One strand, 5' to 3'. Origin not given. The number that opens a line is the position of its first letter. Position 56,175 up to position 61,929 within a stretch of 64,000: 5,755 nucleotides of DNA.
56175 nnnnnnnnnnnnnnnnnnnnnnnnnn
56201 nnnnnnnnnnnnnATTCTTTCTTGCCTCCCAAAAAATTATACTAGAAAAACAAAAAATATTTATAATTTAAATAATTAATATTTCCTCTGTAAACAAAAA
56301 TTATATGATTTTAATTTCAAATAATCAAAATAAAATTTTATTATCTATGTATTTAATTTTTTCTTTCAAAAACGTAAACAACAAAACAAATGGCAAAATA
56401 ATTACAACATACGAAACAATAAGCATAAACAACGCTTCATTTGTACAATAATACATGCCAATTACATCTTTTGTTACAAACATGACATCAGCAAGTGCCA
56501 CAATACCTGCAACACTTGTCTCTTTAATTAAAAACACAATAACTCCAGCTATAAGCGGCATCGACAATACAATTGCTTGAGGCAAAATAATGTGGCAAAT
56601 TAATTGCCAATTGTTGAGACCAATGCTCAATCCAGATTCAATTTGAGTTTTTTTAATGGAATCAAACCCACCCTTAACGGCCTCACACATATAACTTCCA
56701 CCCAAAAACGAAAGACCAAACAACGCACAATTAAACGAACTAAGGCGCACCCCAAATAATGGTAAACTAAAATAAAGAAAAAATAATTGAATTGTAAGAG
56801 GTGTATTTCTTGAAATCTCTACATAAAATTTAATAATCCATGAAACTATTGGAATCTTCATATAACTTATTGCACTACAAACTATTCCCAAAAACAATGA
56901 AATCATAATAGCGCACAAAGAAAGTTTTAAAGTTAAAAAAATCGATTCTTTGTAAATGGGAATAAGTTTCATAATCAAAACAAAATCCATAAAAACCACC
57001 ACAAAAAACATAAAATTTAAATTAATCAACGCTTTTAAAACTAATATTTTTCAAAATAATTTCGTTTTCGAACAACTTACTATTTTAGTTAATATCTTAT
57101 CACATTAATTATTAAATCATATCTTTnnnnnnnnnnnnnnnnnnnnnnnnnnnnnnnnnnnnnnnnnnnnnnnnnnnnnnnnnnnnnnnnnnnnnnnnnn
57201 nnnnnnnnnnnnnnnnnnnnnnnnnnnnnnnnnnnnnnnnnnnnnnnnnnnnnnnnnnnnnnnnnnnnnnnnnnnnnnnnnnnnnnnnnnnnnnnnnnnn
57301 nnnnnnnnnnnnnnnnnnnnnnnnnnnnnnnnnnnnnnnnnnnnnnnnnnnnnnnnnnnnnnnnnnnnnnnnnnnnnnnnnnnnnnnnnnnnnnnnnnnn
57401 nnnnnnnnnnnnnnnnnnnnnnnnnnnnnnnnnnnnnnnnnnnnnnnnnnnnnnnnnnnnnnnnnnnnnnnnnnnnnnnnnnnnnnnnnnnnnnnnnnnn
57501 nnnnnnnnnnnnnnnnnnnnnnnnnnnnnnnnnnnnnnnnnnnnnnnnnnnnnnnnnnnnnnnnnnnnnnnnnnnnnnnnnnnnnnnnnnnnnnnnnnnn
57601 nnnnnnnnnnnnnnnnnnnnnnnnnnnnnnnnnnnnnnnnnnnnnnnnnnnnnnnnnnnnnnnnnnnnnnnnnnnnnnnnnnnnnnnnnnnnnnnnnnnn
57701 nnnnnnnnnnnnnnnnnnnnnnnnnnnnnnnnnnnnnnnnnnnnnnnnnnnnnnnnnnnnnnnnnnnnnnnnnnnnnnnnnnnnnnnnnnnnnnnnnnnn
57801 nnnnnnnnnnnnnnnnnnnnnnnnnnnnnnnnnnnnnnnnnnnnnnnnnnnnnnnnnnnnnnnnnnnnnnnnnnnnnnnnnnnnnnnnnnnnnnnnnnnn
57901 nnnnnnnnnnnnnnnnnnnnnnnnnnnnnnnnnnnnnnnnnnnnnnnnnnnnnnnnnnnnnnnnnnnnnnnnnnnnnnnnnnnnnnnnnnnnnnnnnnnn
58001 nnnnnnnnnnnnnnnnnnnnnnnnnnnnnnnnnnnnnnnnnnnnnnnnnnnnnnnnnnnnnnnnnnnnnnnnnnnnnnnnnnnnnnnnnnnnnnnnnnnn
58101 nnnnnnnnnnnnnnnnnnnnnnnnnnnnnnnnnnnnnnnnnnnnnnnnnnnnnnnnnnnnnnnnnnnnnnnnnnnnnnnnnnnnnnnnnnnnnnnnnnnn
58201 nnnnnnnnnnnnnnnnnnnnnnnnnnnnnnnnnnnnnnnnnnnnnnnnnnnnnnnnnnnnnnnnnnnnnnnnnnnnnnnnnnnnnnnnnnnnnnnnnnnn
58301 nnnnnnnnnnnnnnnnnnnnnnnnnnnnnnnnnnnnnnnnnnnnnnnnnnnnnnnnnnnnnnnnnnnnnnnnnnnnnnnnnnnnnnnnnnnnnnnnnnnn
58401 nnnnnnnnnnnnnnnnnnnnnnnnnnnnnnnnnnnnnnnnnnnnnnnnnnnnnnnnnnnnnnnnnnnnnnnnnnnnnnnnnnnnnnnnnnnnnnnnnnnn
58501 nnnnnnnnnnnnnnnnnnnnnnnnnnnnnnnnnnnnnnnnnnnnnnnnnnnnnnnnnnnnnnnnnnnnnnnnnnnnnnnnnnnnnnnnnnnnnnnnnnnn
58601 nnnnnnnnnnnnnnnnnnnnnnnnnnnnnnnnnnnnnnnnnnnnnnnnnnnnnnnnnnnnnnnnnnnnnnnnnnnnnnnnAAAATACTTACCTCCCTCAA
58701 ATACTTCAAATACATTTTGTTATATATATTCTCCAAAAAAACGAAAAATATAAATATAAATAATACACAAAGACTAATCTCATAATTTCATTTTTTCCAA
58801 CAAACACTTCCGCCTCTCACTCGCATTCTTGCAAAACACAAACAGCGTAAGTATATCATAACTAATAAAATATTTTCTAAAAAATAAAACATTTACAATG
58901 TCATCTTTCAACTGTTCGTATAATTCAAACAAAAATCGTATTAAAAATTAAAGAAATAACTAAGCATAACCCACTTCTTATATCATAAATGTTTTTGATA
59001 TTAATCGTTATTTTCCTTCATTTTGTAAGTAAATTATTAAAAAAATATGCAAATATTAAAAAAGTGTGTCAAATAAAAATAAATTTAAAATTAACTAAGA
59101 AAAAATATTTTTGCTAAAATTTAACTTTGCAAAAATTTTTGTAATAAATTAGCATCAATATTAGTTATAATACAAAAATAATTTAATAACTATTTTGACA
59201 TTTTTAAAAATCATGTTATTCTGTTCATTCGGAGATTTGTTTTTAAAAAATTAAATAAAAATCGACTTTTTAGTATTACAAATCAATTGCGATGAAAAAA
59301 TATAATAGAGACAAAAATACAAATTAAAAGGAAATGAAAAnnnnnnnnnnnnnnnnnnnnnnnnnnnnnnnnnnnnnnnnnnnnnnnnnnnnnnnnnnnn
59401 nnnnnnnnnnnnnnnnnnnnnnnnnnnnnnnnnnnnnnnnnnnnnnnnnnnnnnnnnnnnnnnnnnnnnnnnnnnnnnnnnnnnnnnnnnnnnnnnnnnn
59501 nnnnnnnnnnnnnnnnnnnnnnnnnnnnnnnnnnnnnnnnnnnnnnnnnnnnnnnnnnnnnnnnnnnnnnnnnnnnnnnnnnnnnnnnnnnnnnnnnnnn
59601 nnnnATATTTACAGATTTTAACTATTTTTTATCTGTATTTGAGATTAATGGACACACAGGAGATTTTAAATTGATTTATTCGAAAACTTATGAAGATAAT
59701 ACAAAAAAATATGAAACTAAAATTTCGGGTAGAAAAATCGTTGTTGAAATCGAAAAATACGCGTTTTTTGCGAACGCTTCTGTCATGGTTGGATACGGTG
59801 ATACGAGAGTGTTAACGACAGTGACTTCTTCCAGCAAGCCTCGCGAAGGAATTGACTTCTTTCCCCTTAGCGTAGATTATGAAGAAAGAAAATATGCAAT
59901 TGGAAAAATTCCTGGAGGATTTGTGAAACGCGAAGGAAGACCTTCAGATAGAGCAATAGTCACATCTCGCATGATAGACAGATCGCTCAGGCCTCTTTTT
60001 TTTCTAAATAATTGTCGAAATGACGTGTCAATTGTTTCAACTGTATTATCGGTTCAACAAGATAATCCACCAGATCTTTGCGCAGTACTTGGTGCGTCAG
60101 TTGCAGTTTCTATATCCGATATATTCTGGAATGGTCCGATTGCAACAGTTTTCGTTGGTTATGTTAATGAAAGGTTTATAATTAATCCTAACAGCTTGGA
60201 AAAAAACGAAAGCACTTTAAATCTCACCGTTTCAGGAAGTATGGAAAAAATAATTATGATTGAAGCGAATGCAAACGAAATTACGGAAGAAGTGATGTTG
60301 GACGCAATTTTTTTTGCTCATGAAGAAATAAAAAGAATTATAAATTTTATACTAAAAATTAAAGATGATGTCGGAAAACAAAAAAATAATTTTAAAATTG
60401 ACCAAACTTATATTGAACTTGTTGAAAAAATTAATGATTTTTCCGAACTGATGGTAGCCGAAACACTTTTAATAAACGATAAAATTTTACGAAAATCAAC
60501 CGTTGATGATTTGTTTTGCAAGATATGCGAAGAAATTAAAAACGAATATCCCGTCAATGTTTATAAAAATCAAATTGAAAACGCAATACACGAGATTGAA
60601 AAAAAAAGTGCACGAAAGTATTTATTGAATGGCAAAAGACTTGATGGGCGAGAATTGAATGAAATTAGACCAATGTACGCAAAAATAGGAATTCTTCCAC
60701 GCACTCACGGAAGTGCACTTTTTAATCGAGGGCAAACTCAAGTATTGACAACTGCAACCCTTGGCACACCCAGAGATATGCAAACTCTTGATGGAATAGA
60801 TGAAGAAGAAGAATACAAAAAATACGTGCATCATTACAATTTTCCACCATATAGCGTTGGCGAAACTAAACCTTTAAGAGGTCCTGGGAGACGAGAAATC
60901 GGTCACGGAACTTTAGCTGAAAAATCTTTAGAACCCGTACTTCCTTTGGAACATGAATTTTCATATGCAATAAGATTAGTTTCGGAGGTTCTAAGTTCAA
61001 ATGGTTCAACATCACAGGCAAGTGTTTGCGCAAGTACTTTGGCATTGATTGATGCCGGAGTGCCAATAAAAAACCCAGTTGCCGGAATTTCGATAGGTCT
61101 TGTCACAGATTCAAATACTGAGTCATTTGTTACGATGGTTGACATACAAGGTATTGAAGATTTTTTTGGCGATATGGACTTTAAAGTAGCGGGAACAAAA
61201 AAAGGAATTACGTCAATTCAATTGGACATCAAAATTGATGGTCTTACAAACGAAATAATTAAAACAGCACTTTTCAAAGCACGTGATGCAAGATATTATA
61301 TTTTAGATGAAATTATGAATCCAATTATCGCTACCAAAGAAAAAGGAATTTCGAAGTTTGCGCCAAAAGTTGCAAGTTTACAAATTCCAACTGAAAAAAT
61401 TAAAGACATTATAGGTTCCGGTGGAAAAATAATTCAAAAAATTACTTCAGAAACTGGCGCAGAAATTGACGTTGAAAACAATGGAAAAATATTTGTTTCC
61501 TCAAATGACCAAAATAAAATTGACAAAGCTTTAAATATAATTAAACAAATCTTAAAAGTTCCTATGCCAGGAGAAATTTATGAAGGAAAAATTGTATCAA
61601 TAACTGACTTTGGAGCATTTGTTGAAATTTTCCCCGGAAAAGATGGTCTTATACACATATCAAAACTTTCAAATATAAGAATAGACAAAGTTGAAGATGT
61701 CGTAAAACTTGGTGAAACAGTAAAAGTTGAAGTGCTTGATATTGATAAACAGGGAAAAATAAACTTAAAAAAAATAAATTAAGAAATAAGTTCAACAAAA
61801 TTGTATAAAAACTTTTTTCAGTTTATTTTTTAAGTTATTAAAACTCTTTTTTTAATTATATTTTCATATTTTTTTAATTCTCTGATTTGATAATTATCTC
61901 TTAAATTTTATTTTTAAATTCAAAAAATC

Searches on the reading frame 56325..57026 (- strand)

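Call 53: search_protein_families(library=pfam, proteins=[window:56325-57026:-], max_evalue=0.00001)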
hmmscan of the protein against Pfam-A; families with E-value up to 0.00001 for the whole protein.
window:56325-57026:- (233 aa): 1 family
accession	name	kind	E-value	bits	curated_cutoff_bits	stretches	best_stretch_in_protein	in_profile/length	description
PF00528.27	BPD_transp_1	-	3.3e-14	53.5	26.4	1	45-225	3-183/184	Binding-protein-dependent transport system inner membrane component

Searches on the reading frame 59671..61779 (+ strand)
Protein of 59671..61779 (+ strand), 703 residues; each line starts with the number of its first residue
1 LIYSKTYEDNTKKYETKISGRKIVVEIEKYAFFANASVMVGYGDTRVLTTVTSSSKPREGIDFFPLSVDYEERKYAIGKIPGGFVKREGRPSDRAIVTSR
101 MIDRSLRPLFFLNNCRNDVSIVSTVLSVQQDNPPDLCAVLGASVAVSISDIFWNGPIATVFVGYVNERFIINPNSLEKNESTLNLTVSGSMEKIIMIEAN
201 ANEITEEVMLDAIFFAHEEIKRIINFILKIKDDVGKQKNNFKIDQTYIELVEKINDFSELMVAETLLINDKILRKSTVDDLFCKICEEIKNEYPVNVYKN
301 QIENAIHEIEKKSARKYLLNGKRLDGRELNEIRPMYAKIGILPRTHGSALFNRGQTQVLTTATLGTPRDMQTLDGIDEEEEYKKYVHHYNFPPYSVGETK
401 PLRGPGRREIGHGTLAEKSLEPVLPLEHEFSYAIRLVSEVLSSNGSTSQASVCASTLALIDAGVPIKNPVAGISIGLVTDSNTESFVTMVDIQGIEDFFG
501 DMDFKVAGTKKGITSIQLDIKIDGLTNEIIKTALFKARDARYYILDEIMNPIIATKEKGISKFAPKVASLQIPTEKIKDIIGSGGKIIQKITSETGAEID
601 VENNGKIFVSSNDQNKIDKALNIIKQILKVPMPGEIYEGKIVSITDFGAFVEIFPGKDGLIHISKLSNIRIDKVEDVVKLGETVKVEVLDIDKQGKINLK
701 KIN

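Call 53: search_protein_families(library=pfam, proteins=[window:59671-61779:+], max_evalue=0.00001)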
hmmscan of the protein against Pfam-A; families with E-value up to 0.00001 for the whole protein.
window:59671-61779:+ (703 aa): 5 families
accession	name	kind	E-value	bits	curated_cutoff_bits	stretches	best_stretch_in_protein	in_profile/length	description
PF01138.27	RNase_PH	-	8.8e-57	191.5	25.5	2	331-465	1-130/130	3' exoribonuclease family, domain 1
PF00575.29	S1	-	1.9e-19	70.2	22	1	631-699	2-71/74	S1 RNA binding domain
PF03725.20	RNase_PH_C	-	2e-18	66.5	20.8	1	155-218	1-66/67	3' exoribonuclease family, domain 2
PF00013.35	KH_1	-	4.7e-10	39.5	21.5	1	569-625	3-65/66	KH domain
PF03726.19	PNPase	-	7.1e-07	30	24.6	0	249-328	1-81/81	Polyribonucleotide nucleotidyltransferase, RNA binding domain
